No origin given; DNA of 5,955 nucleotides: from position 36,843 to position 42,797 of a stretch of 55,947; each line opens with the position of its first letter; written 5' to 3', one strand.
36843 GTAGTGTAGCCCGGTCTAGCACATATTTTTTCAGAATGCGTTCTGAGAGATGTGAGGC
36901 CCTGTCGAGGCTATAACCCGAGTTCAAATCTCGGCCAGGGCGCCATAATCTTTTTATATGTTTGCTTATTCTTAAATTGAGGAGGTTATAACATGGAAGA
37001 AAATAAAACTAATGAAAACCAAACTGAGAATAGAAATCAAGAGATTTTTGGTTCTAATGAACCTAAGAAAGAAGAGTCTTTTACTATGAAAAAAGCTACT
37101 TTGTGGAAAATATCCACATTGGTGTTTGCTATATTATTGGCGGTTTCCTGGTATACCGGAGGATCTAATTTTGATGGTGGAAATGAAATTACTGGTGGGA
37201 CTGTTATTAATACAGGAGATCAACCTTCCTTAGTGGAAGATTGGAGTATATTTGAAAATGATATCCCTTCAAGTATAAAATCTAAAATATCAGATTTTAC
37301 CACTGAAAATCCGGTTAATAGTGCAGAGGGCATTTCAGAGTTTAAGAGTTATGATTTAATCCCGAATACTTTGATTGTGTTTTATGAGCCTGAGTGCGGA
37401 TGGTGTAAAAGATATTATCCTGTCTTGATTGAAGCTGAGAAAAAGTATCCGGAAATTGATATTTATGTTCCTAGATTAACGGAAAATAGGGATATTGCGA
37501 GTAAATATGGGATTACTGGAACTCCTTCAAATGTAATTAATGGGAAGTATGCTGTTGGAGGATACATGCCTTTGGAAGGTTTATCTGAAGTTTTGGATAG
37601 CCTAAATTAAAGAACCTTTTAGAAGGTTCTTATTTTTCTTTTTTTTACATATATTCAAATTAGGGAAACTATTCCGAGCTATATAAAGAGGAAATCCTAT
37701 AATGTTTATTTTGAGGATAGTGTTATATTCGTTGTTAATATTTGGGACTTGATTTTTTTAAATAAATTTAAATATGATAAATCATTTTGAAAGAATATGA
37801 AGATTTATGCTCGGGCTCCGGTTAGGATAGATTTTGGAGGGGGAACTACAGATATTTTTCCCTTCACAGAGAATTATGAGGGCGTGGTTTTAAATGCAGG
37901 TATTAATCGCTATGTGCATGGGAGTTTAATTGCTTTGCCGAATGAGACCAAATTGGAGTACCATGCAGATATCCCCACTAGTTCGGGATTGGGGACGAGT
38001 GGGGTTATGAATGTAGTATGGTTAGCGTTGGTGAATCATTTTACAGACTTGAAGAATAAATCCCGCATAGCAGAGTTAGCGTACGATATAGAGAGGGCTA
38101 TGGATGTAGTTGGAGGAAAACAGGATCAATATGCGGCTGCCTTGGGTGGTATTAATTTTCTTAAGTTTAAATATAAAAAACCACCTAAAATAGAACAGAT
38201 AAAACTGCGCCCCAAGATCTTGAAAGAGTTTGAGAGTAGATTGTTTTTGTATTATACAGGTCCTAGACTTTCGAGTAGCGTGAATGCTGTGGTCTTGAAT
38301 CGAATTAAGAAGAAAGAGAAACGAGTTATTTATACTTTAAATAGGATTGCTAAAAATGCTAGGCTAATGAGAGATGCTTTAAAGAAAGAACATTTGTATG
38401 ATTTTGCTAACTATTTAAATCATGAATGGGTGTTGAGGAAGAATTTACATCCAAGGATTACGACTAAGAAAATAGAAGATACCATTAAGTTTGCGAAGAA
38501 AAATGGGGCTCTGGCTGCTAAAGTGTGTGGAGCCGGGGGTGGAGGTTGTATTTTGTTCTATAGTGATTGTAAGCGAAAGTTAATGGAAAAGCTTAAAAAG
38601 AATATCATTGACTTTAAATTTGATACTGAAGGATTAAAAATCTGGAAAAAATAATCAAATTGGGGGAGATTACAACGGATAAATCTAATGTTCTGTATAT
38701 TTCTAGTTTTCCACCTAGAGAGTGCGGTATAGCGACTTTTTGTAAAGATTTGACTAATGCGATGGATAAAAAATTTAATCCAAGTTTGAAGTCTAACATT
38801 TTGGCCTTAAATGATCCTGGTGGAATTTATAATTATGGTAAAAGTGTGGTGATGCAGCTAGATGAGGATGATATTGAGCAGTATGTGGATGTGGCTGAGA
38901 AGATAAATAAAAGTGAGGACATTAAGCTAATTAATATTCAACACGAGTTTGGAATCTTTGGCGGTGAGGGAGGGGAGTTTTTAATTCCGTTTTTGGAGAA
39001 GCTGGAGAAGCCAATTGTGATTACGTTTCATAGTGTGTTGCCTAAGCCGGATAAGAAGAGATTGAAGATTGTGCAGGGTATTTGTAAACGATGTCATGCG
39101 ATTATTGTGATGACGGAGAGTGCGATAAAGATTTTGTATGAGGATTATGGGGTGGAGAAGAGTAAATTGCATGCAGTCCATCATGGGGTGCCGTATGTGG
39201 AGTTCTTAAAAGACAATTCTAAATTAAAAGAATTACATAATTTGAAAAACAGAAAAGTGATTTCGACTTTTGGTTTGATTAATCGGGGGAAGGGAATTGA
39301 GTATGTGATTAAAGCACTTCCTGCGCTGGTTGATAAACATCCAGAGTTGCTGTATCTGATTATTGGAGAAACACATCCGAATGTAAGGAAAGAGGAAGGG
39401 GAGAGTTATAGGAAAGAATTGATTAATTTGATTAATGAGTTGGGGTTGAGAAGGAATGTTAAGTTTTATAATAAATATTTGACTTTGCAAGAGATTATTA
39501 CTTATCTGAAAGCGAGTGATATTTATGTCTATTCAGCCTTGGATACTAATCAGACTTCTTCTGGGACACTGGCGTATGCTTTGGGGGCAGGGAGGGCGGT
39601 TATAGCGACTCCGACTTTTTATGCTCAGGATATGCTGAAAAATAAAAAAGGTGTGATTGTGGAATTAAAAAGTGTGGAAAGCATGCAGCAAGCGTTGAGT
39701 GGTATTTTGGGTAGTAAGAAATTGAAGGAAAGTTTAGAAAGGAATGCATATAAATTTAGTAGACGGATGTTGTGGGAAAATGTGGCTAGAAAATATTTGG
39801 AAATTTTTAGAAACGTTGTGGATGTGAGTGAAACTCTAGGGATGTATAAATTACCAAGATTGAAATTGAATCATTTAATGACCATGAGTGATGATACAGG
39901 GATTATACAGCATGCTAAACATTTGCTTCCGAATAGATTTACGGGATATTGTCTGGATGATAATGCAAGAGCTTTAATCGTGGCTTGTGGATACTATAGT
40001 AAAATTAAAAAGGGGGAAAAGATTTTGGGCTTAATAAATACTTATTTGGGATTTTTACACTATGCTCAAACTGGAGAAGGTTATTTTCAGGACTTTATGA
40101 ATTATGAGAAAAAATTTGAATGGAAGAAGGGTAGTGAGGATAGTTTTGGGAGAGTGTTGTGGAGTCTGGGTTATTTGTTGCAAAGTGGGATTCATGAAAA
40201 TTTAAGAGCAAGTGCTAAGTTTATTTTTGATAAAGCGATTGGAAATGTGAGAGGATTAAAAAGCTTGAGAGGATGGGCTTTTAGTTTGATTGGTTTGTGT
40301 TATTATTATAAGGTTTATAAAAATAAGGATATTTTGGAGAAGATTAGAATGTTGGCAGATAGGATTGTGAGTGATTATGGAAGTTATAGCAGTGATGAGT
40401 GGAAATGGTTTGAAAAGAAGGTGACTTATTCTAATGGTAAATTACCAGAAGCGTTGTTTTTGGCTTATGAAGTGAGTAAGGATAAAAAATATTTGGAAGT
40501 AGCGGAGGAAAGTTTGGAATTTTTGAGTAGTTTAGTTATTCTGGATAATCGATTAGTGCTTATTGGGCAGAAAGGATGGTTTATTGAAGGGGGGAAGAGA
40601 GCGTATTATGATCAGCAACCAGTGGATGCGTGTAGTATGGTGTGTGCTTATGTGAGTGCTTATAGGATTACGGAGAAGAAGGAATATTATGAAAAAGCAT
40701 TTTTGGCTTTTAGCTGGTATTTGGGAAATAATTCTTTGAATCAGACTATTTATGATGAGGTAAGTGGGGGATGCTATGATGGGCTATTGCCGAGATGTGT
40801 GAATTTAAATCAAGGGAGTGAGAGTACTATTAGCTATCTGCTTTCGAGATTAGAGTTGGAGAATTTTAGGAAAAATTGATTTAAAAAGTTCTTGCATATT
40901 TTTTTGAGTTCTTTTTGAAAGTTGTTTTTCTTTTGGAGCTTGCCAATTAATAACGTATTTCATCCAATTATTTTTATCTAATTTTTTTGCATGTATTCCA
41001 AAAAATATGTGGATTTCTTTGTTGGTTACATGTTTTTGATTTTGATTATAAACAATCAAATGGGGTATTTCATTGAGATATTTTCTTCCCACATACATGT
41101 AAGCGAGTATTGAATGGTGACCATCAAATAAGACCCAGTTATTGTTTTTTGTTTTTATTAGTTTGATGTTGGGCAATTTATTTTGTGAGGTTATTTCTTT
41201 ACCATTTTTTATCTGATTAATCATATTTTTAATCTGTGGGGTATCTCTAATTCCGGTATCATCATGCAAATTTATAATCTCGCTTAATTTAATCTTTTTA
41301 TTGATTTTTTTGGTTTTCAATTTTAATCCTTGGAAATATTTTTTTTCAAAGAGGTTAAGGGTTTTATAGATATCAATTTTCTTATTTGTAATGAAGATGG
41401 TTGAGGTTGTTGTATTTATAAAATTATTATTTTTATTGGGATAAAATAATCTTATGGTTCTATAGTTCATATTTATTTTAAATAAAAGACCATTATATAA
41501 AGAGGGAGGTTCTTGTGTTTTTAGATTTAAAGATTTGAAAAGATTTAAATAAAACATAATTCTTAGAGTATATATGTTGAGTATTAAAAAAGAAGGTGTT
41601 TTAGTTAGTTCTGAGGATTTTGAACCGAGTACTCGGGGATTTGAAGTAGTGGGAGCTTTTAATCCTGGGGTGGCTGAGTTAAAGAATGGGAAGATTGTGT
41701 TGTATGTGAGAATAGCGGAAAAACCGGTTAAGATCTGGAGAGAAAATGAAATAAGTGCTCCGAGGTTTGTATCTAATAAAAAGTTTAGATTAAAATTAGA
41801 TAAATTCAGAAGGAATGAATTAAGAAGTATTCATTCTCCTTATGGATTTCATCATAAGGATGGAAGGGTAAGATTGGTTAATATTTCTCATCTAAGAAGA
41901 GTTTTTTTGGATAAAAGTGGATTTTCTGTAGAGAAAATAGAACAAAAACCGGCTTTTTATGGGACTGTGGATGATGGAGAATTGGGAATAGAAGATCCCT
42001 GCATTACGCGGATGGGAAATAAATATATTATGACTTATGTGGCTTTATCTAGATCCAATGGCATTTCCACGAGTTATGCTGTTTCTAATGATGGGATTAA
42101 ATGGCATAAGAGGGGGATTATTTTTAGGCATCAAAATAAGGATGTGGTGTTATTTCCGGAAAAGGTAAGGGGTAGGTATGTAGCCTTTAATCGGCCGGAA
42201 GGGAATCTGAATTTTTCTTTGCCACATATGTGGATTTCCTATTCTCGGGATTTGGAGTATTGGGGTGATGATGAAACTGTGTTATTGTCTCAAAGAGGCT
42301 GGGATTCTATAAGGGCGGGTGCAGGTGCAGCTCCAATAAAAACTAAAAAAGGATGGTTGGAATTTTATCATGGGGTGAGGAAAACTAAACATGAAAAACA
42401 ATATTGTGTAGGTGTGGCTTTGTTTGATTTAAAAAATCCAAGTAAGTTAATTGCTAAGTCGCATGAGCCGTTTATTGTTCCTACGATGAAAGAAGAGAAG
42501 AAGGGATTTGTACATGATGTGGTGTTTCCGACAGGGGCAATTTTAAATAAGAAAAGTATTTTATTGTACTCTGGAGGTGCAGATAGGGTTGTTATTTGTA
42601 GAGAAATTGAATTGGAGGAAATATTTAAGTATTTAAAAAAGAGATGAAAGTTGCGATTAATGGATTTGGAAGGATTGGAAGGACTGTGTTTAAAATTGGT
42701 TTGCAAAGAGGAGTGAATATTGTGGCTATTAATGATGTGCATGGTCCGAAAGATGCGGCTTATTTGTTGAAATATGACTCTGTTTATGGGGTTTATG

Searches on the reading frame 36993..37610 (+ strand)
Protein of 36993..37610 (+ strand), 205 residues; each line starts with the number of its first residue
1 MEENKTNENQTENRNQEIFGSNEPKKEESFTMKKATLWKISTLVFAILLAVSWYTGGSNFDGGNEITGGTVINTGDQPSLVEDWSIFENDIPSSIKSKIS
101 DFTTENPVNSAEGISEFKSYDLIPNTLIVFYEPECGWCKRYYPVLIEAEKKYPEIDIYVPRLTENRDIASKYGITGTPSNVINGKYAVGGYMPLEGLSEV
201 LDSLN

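Call 67: search_protein_families(library=pfam, proteins=[window:36993-37610:+], max_evalue=0.001)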
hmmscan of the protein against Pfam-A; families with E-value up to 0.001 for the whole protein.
window:36993-37610:+ (205 aa): 4 families
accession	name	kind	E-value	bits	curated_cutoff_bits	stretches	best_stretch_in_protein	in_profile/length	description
PF13192.12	Thioredoxin_3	-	3.5e-08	33.8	24.8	1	131-195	6-68/76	Thioredoxin domain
PF00085.26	Thioredoxin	-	3.3e-07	30.7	23.5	1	126-180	21-76/103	Thioredoxin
PF01323.26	DSBA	-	1.7e-05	25.1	25.6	0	162-200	152-189/191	DSBA-like thioredoxin domain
PF13098.12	Thioredoxin_2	-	5.3e-05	24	27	1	126-201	8-104/104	Thioredoxin-like domain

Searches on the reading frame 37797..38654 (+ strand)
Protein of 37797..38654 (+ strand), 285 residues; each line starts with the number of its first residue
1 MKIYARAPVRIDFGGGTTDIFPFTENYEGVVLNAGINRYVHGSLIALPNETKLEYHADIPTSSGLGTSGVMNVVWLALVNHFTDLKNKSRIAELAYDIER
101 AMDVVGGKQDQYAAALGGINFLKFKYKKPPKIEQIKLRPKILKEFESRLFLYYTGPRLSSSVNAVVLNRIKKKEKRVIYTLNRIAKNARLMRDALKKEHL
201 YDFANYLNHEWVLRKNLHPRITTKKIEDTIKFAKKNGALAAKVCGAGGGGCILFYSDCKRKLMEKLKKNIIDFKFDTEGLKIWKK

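Call 67: search_protein_families(library=pfam, proteins=[window:37797-38654:+], max_evalue=0.001)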
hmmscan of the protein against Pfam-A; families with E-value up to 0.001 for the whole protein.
window:37797-38654:+ (285 aa): 2 families
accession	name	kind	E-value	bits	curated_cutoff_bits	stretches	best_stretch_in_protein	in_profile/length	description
PF00288.32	GHMP_kinases_N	-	5.4e-10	39.8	22.3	1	50-118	17-87/87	GHMP kinases N terminal domain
PF08544.19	GHMP_kinases_C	-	3.7e-09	37.3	21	1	191-253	1-63/85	GHMP kinases C terminal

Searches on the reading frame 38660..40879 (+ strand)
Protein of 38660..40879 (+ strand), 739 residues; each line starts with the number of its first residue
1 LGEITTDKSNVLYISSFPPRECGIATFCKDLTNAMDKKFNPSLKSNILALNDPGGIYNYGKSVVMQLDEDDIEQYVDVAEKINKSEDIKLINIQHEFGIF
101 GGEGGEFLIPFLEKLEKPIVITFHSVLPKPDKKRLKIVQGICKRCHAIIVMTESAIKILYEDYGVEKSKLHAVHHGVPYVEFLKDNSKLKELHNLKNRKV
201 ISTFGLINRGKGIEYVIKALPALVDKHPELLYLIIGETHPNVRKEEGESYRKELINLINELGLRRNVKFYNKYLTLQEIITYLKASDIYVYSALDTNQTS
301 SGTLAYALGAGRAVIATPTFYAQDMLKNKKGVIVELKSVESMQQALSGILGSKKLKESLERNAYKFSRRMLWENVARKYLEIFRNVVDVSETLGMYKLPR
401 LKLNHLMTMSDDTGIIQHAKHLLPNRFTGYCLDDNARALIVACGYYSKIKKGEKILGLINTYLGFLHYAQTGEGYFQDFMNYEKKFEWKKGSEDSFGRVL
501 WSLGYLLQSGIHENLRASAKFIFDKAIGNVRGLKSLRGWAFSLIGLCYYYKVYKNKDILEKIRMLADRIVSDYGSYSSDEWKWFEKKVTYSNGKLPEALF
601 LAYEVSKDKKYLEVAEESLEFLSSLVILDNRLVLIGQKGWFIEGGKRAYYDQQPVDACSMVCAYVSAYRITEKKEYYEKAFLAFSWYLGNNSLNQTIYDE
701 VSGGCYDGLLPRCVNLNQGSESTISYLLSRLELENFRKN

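Call 67: search_protein_families(library=pfam, proteins=[window:38660-40879:+], max_evalue=0.001)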
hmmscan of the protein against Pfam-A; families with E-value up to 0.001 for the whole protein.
window:38660-40879:+ (739 aa): 6 families
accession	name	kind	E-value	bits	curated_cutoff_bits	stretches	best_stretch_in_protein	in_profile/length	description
PF00534.26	Glycos_transf_1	-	1.7e-18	67.2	26.4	1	194-365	10-171/172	Glycosyl transferases group 1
PF13692.12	Glyco_trans_1_4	-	4.3e-13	50.2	27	1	199-350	2-140/142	Glycosyl transferases group 1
PF13439.12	Glyco_transf_4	-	5.6e-08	33.4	28.5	1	112-177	92-166/170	Glycosyltransferase Family 4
PF06662.19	C5-epim_C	-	0.00049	20.1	23.3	0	591-623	30-62/188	D-glucuronyl C5-epimerase C-terminus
PF07944.18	Beta-AFase-like_GH127_cat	-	0.00073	19.1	24.9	0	439-616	63-201/376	Beta-L-arabinofuranosidase, GH127 catalytic domain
PF07470.19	Glyco_hydro_88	-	0.00096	18.7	26.6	0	545-685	37-161/352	Glycosyl Hydrolase Family 88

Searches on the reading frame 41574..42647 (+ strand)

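Call 67: search_protein_families(library=pfam, proteins=[window:41574-42647:+], max_evalue=0.001)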
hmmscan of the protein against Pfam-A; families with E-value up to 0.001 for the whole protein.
window:41574-42647:+ (357 aa): 1 family
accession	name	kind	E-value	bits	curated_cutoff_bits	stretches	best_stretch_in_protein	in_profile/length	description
PF04041.19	Glyco_hydro_130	-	1.2e-38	133.3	26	1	121-355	81-319/320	beta-1,4-mannooligosaccharide phosphorylase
